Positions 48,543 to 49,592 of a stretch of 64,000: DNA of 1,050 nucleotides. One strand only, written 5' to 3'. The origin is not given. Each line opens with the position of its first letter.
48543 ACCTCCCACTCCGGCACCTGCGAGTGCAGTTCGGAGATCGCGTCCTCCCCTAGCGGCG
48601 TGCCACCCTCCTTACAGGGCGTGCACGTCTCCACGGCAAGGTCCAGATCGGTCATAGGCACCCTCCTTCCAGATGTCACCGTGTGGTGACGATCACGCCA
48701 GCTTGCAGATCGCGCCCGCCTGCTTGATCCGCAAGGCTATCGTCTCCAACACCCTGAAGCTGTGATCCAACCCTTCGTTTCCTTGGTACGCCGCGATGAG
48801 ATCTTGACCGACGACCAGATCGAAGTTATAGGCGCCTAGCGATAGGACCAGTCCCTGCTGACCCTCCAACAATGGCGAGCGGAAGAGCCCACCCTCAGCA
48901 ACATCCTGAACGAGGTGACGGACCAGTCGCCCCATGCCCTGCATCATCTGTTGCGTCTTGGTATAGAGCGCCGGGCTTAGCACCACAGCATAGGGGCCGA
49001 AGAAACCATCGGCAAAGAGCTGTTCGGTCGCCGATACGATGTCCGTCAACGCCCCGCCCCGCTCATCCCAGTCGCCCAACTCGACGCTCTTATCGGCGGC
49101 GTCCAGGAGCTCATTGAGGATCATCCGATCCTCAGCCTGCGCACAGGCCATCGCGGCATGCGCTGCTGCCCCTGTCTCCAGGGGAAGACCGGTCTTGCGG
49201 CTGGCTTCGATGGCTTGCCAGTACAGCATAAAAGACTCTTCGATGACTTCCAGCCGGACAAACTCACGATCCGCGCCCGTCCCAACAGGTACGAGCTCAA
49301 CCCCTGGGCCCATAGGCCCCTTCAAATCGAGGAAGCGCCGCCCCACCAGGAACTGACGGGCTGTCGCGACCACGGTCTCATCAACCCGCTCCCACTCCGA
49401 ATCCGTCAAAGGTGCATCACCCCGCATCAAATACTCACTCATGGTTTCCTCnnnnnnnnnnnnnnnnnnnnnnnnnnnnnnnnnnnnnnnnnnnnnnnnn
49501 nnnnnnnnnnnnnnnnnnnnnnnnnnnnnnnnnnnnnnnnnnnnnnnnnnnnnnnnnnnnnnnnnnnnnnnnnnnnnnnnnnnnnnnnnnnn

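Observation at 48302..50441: Encapsulin nanocompartment operon with an unusual tandem bacterioferritin-like cargo and a co-transcribed pterin-4a-carbinolamine dehydratase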

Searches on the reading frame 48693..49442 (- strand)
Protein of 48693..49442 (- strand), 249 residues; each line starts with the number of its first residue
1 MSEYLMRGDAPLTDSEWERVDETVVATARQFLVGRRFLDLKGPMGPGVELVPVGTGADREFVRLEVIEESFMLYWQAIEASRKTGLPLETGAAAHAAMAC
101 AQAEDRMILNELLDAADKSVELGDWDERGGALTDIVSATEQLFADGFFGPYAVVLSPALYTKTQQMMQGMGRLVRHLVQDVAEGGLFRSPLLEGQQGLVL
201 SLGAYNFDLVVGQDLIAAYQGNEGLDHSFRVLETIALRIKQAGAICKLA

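Call 3: search_protein_families(library=pfam, proteins=[window:48693-49442:-], max_evalue=0.01)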
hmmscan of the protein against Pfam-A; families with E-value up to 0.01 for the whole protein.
window:48693-49442:- (249 aa): 1 family
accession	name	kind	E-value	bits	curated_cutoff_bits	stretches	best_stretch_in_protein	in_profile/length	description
PF04454.18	Linocin_M18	-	1.3e-50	172.4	24.3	1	3-236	2-253/253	Encapsulating protein for peroxidase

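Call 4: search_protein_families(library=ncbifam, proteins=[window:48693-49442:-], max_evalue=0.01)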
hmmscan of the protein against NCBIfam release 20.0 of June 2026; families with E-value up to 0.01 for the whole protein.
window:48693-49442:- (249 aa): 1 family
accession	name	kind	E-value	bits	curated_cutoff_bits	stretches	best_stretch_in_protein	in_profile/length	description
NF041155.2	encap_f1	equivalog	1.2e-58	198.5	100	1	5-248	1-261/261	family 1 encapsulin nanocompartment shell protein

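Call 20: search_solved_structures(query=window:48693-49442:-, max_evalue=0.001)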
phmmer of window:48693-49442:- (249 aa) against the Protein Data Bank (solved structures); distinct sequences matched with E-value up to 0.001: 37.
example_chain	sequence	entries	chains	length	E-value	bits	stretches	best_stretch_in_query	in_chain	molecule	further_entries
4pt2_P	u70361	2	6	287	8.9e-56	192.2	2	57-248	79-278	Encapsulin protein | Type 1 encapsulin shell protein EncA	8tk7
7s4q_A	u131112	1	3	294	9.9e-56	192.1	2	57-248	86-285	EncA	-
7s20_A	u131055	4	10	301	1.1e-55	191.9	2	57-248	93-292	EncA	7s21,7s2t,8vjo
8v4n_A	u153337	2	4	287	1.5e-54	188.2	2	57-248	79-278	Type 1 encapsulin shell protein EncA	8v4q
9b9i_A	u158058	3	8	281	4.4e-53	183.4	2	57-248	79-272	Type 1 encapsulin shell protein EncA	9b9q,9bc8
9i8e_C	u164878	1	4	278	1.7e-48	168.4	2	58-248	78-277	Encapsulin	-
9i8f_C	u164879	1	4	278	3.1e-48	167.6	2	58-248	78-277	Encapsulin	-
6nj8_A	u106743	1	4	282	3.1e-46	161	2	64-248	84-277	Encapsulating protein for a DyP-type peroxidase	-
8rvj_A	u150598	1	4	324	4.2e-46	160.6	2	64-248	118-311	Type 1 encapsulin shell protein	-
7mh2_A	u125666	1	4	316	4.8e-46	160.4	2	64-248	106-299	T4GALA Engineered Protein Nanocage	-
9fy6_A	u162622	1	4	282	1.8e-45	158.5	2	64-248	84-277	Bacteriocin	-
9zvv_A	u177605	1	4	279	3.1e-43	151.2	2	64-248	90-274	Type 1 encapsulin shell protein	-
9zw3_A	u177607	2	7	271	1.9e-42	148.6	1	6-248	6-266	Type 1 encapsulin shell protein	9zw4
2e0z_A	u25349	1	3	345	8.2e-15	58.2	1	93-246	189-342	Virus-like particle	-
6i9g_A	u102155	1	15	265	2e-13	53.6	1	131-227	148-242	Linocin-M18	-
3dkt_A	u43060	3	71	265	1.6e-11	47.4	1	3-241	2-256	Maritimacin | Type 1 encapsulin shell protein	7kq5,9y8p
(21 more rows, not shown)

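Call 27: find_encoding_contigs(protein=window:48693-49442:-, flank=10000, max_places=4)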
Protein window:48693-49442:- (249 aa): 1 contig read that carries it; 1 place shown.
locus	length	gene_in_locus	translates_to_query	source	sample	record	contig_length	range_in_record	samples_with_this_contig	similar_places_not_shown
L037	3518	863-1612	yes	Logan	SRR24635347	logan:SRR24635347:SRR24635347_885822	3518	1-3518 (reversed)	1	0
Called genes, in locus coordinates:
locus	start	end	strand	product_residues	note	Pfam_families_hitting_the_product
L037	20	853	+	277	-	-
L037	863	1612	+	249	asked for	PF04454:Linocin_M18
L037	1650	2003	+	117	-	PF01329:Pterin_4a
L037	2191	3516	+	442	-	?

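Call 49: find_homologous_proteins(query=window:48693-49442:-, max_evalue=1e-20)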
Query window:48693-49442:- (249 aa): 245 proteins with E <= 1e-20 among 1391 candidates; the best 120 are listed.
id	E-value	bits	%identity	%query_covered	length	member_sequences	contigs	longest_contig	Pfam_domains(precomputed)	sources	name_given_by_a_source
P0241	6.9e-159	545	100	100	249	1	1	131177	PF04454.19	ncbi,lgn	ncbi:MAG: family 1 encapsulin nanocompartment shell protein [Anaerolineae bacterium]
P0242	7.2e-117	407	72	100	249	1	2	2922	PF04454.19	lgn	-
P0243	6.6e-116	404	73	100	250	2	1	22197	PF04454.19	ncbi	ncbi:MAG: family 1 encapsulin nanocompartment shell protein [Anaerolineae bacterium]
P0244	1.2e-115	403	73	100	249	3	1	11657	PF04454.19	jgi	jgi:uncharacterized linocin/CFP29 family protein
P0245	3.1e-115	402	72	100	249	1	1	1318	PF04454.19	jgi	jgi:uncharacterized linocin/CFP29 family protein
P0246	1.5e-114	399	72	100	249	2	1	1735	PF04454.19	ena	-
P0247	7.8e-112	391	72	100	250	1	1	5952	PF04454.19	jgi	jgi:uncharacterized linocin/CFP29 family protein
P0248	8.0e-112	391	73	100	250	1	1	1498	PF04454.19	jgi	jgi:uncharacterized linocin/CFP29 family protein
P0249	1.2e-111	390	70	100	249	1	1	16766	PF04454.19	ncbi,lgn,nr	ncbi:MAG: bacteriocin family protein [Anaerolineae bacterium]|nr:bacteriocin family protein [Anaerol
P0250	3.0e-111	389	71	100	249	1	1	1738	PF04454.19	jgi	jgi:uncharacterized linocin/CFP29 family protein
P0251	1.4e-108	380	69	100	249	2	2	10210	PF04454.19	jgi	jgi:uncharacterized linocin/CFP29 family protein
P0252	5.0e-108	378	70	100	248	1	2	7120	PF04454.19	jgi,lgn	jgi:uncharacterized linocin/CFP29 family protein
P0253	8.8e-108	377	68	100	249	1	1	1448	PF04454.19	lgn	-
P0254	2.0e-107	376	67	100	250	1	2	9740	PF04454.19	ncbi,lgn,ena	-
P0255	2.8e-107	376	67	100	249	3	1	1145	PF04454.19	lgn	-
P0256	5.3e-107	375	69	100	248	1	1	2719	PF04454.19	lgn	-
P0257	2.0e-105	370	70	100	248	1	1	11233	PF04454.19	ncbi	ncbi:MAG: family 1 encapsulin nanocompartment shell protein [Anaerolineae bacterium]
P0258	2.2e-105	369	69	100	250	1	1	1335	PF04454.19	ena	-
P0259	7.5e-105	368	66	100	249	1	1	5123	PF04454.19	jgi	jgi:uncharacterized linocin/CFP29 family protein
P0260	1.0e-104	367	67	100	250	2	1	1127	PF04454.19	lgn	-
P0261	3.5e-103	362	66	100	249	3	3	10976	PF04454.19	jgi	jgi:uncharacterized linocin/CFP29 family protein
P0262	7.5e-103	361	66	100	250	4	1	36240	PF04454.19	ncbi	-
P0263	1.6e-102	360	67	100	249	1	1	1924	PF04454.19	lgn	-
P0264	1.6e-102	360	66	100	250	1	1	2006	PF04454.19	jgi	jgi:uncharacterized linocin/CFP29 family protein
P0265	1.3e-101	357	64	100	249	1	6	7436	PF04454.19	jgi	jgi:uncharacterized linocin/CFP29 family protein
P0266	1.4e-101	357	64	100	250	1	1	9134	PF04454.19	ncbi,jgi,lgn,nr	ncbi:MAG: bacteriocin family protein [Anaerolineae bacterium]|jgi:uncharacterized linocin/CFP29 fami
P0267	3.8e-101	356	65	100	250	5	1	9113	PF04454.19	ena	-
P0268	4.6e-101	355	66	100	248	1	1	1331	PF04454.19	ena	-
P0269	5.5e-101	355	66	100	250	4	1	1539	PF04454.19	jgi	-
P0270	7.7e-101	355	65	100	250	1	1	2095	PF04454.19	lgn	-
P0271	1.3e-100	354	67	100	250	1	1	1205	PF04454.19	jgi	jgi:uncharacterized linocin/CFP29 family protein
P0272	1.8e-100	353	65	99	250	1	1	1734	PF04454.19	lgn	-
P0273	2.1e-100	353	65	98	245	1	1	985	PF04454.19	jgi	jgi:uncharacterized linocin/CFP29 family protein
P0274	2.7e-100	353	66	100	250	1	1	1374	PF04454.19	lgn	-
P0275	2.8e-100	353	65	100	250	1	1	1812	PF04454.19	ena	-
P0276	3.8e-100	352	65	98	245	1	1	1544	PF04454.19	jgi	jgi:uncharacterized linocin/CFP29 family protein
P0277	3.8e-100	352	65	100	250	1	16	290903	PF04454.19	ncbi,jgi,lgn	-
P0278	4.5e-100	352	64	100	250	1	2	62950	PF04454.19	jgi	jgi:uncharacterized linocin/CFP29 family protein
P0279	4.8e-100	352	63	100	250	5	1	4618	PF04454.19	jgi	jgi:uncharacterized linocin/CFP29 family protein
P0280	9.8e-100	351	64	100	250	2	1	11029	PF04454.19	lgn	-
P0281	1.2e-99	351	67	100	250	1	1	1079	PF04454.19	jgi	jgi:uncharacterized linocin/CFP29 family protein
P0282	2.6e-99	350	65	100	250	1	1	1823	PF04454.19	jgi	-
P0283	3.2e-99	349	65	100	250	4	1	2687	PF04454.19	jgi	jgi:uncharacterized linocin/CFP29 family protein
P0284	3.3e-99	349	64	100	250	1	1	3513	PF04454.19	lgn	-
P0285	4.4e-99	349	65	100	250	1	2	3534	PF04454.19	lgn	-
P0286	4.8e-99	349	62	100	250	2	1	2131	PF04454.19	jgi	jgi:uncharacterized linocin/CFP29 family protein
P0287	8.3e-99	348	63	100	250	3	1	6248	PF04454.19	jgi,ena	-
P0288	1.3e-98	347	63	100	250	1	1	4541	PF04454.19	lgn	-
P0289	2.2e-98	347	62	100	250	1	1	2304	PF04454.19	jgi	jgi:uncharacterized linocin/CFP29 family protein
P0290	2.4e-98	346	63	99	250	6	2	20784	PF04454.19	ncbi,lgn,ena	-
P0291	8.4e-98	345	62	100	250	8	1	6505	PF04454.19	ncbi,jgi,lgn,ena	jgi:uncharacterized linocin/CFP29 family protein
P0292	1.5e-97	344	63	100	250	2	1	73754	PF04454.19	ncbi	-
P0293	3.4e-97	343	64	100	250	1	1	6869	PF04454.19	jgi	jgi:uncharacterized linocin/CFP29 family protein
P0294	6.6e-97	342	62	100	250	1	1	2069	PF04454.19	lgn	-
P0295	1.2e-96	341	62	99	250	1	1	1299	PF04454.19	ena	-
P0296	1.3e-96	341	61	100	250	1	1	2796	PF04454.19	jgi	jgi:uncharacterized linocin/CFP29 family protein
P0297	1.4e-96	341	64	100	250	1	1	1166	PF04454.19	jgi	jgi:uncharacterized linocin/CFP29 family protein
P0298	2.6e-96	340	63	100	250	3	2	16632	PF04454.19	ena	-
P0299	3.1e-96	339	63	100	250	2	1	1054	PF04454.19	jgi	jgi:uncharacterized linocin/CFP29 family protein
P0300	6.0e-96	339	63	100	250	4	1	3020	PF04454.19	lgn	-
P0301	6.3e-96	338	60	100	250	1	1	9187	PF04454.19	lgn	-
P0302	7.0e-96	338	65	100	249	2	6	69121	PF04454.19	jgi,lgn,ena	-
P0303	2.9e-95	336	61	100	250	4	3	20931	PF04454.19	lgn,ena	-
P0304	1.4e-94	334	63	100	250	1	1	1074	PF04454.19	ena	-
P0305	1.6e-94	334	62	100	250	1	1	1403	PF04454.19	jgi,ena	-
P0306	1.7e-94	334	61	100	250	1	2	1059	PF04454.19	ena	-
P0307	2.6e-94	333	59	100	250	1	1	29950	PF04454.19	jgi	jgi:uncharacterized linocin/CFP29 family protein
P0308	3.4e-94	333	62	99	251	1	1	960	PF04454.19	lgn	-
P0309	4.0e-94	333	59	100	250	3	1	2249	PF04454.19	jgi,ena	-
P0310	6.6e-94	332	61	100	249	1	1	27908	PF04454.19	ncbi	-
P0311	7.2e-94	332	62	100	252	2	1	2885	PF04454.19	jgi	jgi:uncharacterized linocin/CFP29 family protein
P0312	1.8e-93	330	61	100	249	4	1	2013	PF04454.19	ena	-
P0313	4.0e-93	329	60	100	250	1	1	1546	PF04454.19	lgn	-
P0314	4.5e-93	329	61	100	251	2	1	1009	PF04454.19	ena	-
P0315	5.7e-93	329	63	100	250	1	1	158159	PF04454.19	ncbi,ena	-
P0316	6.8e-93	329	61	100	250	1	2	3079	PF04454.19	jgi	jgi:uncharacterized linocin/CFP29 family protein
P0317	1.2e-92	328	60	100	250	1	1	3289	PF04454.19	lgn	-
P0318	3.4e-92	326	61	100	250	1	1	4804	PF04454.19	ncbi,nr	ncbi:MAG: hypothetical protein E4H27_01200 [Anaerolineales bacterium]|nr:MAG: hypothetical protein E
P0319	4.9e-92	326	58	100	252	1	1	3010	PF04454.19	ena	-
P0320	6.8e-92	325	61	100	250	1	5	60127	PF04454.19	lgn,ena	-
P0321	9.5e-92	325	60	100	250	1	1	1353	PF04454.19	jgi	jgi:uncharacterized linocin/CFP29 family protein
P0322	1.1e-91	325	62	98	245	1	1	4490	PF04454.19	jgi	jgi:uncharacterized linocin/CFP29 family protein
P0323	1.4e-91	324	60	100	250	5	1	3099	PF04454.19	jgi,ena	jgi:uncharacterized linocin/CFP29 family protein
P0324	1.9e-91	324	60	100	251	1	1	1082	PF04454.19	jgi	jgi:uncharacterized linocin/CFP29 family protein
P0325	4.2e-91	323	60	100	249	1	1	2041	PF04454.19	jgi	jgi:uncharacterized linocin/CFP29 family protein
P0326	6.5e-91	322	60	100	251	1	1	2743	PF04454.19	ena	-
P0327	6.9e-91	322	60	100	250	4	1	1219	PF04454.19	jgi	jgi:uncharacterized linocin/CFP29 family protein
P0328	1.3e-90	321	61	98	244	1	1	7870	PF04454.19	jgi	jgi:uncharacterized linocin/CFP29 family protein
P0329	4.3e-90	319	59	100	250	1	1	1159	PF04454.19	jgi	jgi:uncharacterized linocin/CFP29 family protein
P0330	7.5e-90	319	58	100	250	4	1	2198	PF04454.19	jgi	jgi:uncharacterized linocin/CFP29 family protein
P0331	1.8e-89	317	60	100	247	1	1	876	PF04454.19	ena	-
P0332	3.9e-89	316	57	100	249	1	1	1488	PF04454.19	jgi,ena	-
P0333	3.4e-88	313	59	100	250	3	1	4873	PF04454.19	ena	-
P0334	5.7e-86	306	56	100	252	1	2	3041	PF04454.19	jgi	jgi:uncharacterized linocin/CFP29 family protein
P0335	5.9e-86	306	58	100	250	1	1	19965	PF04454.19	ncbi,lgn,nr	ncbi:MAG: encapsulin [Anaerolineae bacterium]|nr:encapsulin [Anaerolineae bacterium]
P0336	5.6e-84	299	57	100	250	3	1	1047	PF04454.19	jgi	jgi:uncharacterized linocin/CFP29 family protein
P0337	7.0e-84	299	63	87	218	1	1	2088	PF04454.19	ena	-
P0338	1.4e-83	298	58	100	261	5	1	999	PF04454.19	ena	-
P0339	5.1e-83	296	57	100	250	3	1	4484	PF04454.19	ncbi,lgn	-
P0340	1.3e-82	295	57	100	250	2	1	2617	PF04454.19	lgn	-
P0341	1.9e-82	294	55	100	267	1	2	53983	PF04454.19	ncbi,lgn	-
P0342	3.3e-82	294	56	100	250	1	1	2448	PF04454.19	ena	-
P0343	4.3e-82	293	57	100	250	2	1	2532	PF04454.19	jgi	-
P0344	5.5e-82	293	56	100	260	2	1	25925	PF04454.19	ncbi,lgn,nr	ncbi:MAG: bacteriocin family protein [Anaerolineae bacterium]|nr:bacteriocin family protein [Anaerol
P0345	8.4e-82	292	56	100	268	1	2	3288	PF09950.16,PF04454.19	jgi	jgi:uncharacterized linocin/CFP29 family protein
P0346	8.5e-82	292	56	99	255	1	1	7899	PF04454.19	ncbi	-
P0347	1.3e-81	292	53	100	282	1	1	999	PF04454.19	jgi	jgi:uncharacterized linocin/CFP29 family protein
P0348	1.4e-81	292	57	100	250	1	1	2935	PF04454.19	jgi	jgi:uncharacterized linocin/CFP29 family protein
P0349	1.8e-81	291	56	100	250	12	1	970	PF04454.19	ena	-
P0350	1.9e-81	291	57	100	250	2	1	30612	PF04454.19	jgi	-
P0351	2.5e-81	291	57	100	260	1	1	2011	PF04454.19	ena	-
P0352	3.3e-81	290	57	98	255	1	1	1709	PF04454.19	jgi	jgi:uncharacterized linocin/CFP29 family protein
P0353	4.7e-81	290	57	100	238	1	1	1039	PF04454.19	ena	-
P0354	2.0e-80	288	52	99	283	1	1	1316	PF04454.19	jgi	jgi:uncharacterized linocin/CFP29 family protein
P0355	2.9e-80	287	54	100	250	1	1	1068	PF04454.19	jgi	jgi:uncharacterized linocin/CFP29 family protein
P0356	3.2e-80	287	53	100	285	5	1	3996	PF09950.16,PF04454.19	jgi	-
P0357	4.8e-80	286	56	100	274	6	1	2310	PF09950.16,PF04454.19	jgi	jgi:uncharacterized linocin/CFP29 family protein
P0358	5.0e-80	286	55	100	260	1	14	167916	PF04454.19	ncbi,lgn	-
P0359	5.5e-80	286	52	99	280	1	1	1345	PF04454.19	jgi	jgi:uncharacterized linocin/CFP29 family protein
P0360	5.6e-80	286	54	100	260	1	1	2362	PF04454.19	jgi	jgi:uncharacterized linocin/CFP29 family protein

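Call 53: find_encoding_contigs(protein=P0249, flank=4000, max_places=1)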
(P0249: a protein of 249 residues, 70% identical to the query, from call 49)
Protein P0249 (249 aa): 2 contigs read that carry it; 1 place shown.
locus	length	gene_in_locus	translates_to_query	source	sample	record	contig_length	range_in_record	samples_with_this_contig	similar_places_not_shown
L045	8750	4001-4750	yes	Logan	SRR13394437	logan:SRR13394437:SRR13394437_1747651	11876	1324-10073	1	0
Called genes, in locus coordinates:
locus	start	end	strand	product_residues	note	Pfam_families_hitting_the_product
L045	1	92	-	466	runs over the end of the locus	PF00884:Sulfatase, PF16347:SGSH_C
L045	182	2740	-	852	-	-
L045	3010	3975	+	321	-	-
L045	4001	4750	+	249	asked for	PF04454:Linocin_M18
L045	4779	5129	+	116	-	PF01329:Pterin_4a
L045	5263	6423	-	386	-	PF00140:Sigma70_r1_2, PF04542:Sigma70_r2, PF04539:Sigma70_r3, PF04545:Sigma70_r4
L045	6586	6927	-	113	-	PF01258:zf-dskA_traR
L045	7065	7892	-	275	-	PF21088:MS_channel_1st, PF00924:MS_channel_2nd, PF21082:MS_channel_3rd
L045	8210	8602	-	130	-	PF00072:Response_reg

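Call 54: find_encoding_contigs(protein=P0277, flank=4000, max_places=1)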
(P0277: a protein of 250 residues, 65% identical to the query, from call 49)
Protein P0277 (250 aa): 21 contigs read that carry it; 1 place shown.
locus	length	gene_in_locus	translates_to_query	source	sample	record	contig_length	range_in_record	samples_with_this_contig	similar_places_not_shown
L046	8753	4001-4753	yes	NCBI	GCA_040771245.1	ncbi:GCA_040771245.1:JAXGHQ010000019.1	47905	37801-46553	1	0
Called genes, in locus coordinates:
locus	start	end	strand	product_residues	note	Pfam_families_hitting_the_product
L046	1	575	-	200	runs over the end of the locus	PF00884:Sulfatase, PF16347:SGSH_C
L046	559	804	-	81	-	-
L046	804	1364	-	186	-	-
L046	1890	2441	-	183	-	-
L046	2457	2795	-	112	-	-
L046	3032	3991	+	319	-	PF00210:Ferritin (weak)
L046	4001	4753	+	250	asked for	PF04454:Linocin_M18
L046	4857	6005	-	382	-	PF00140:Sigma70_r1_2, PF04542:Sigma70_r2, PF04539:Sigma70_r3, PF04545:Sigma70_r4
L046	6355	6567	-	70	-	-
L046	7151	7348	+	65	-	-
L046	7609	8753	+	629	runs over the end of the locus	PF02366:PMT (weak)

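Call 55: find_encoding_contigs(protein=P0302, flank=4000, max_places=1)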
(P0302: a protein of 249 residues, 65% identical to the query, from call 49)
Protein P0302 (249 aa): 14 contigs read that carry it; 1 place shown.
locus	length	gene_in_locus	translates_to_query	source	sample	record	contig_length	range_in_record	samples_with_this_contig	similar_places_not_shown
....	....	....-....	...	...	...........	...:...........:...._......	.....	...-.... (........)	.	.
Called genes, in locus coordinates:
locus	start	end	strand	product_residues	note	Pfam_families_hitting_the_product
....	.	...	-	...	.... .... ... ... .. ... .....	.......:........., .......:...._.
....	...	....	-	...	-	-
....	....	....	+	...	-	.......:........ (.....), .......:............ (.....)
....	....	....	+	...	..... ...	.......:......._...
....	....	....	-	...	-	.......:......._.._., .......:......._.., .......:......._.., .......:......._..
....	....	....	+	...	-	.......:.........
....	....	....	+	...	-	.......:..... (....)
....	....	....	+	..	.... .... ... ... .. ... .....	?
